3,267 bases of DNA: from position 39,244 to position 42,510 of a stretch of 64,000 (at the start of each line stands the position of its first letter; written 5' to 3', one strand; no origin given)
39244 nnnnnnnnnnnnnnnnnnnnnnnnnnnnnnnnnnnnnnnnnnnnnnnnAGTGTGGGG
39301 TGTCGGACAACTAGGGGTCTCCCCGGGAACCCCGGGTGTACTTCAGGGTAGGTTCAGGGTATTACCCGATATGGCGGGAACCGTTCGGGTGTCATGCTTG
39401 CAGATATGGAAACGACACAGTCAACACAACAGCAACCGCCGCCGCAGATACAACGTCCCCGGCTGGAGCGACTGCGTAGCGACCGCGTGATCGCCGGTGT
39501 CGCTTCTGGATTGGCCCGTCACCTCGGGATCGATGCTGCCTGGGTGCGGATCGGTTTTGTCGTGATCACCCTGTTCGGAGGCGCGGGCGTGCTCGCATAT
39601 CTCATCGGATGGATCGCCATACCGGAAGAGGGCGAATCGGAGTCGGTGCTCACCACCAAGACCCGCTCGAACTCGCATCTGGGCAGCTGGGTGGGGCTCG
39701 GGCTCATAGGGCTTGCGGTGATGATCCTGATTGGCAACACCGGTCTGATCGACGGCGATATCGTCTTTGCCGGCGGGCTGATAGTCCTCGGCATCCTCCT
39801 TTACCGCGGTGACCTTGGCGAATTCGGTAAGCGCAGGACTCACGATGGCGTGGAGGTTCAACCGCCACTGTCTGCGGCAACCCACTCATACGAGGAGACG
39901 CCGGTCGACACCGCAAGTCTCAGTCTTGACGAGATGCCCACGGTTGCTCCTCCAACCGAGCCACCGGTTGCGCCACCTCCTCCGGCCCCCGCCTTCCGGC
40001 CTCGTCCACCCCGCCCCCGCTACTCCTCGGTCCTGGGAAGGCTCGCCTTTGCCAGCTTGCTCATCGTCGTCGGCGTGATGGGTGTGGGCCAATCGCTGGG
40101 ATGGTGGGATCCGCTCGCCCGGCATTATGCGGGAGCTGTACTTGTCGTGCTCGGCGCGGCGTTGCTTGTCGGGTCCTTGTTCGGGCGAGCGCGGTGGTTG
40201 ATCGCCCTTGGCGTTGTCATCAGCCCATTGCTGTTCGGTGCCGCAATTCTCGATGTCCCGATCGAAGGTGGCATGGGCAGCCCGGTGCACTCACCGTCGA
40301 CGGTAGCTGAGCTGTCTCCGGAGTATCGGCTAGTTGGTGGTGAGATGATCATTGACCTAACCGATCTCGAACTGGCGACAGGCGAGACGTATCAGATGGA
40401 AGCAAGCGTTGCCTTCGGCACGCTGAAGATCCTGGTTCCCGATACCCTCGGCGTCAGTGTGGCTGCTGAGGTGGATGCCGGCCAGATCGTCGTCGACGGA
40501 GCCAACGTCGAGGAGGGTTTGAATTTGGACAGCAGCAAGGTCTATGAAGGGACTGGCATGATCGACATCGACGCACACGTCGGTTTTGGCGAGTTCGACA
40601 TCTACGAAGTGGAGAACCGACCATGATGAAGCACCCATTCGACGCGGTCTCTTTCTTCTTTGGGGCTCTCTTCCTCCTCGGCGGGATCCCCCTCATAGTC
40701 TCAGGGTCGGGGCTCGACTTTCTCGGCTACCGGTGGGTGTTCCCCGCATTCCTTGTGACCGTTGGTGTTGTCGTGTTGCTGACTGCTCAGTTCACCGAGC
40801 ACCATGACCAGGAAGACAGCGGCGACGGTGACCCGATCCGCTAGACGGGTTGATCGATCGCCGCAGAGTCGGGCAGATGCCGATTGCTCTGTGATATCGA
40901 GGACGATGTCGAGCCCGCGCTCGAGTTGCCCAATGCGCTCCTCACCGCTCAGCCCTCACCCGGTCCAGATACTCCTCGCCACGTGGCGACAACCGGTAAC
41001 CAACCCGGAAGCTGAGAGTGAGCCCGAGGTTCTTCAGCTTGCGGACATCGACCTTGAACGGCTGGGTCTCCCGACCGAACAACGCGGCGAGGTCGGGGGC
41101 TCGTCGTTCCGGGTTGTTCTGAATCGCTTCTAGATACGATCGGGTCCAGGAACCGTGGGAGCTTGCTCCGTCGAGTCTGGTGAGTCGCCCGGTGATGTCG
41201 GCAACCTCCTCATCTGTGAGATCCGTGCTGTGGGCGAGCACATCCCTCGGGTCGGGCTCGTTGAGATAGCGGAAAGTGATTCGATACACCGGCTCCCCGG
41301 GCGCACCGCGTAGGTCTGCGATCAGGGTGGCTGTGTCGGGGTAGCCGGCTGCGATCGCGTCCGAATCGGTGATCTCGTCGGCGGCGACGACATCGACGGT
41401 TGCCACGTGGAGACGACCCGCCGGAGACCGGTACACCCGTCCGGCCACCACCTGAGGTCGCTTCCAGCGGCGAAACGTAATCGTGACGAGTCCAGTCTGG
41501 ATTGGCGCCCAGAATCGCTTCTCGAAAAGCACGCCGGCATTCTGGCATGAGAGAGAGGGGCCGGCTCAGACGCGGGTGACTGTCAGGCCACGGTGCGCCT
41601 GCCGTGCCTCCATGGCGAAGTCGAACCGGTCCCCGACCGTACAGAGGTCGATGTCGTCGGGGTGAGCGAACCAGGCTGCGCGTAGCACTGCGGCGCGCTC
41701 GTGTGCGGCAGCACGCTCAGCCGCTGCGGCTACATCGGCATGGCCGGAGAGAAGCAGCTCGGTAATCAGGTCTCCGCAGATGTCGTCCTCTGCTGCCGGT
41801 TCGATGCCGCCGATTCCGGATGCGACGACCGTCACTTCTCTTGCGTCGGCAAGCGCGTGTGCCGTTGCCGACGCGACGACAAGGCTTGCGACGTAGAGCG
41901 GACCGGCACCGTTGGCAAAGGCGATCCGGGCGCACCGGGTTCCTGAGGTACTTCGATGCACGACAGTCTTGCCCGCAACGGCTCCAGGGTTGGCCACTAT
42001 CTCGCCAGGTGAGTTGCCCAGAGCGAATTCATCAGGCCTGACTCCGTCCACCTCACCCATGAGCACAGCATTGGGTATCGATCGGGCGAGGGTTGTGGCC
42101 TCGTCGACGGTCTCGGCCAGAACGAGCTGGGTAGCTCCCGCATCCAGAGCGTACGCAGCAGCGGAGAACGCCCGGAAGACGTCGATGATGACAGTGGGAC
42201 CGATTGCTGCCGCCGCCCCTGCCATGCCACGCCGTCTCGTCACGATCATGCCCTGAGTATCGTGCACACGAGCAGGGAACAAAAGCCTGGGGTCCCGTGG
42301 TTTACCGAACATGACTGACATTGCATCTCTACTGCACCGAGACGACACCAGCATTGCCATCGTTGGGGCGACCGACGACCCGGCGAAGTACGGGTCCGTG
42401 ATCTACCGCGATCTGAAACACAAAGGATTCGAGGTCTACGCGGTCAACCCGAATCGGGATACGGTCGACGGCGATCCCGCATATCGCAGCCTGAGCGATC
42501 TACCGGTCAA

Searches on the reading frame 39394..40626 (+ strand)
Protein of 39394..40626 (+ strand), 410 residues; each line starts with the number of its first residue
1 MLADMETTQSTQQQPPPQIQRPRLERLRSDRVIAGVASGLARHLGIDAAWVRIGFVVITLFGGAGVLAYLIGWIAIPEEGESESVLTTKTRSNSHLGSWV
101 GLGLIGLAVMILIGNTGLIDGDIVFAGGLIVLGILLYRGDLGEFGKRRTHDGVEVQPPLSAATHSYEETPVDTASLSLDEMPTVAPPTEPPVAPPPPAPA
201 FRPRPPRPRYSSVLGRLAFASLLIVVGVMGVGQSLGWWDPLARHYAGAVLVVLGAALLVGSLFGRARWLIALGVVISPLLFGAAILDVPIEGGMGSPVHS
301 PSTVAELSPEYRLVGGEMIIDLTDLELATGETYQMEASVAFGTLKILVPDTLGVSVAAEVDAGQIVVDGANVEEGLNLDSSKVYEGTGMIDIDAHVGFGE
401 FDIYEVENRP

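Call 41: search_protein_families(library=pfam, proteins=[window:39394-40626:+], max_evalue=0.00001)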
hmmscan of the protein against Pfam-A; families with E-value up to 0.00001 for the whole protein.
window:39394-40626:+ (410 aa): 1 family
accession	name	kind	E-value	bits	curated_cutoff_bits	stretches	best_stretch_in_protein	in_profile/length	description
PF04024.17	PspC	-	1.9e-22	79.2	25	1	23-79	2-58/58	PspC domain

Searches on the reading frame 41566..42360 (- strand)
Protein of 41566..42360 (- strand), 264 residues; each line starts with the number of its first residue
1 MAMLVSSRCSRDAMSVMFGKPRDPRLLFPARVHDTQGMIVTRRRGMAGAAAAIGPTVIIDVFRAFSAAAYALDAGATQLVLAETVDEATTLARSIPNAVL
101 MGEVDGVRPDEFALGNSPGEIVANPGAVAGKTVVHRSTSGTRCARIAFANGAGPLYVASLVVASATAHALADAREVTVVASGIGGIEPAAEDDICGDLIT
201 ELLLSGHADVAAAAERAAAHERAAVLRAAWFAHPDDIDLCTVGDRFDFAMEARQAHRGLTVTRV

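Call 41: search_protein_families(library=pfam, proteins=[window:41566-42360:-], max_evalue=0.00001)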
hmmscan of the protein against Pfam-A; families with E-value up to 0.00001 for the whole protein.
window:41566-42360:- (264 aa): 1 family
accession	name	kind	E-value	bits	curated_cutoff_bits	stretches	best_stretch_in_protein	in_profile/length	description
PF04029.19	2-ph_phosp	-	2.1e-30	106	26.4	1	56-220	16-182/226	2-phosphosulpholactate phosphatase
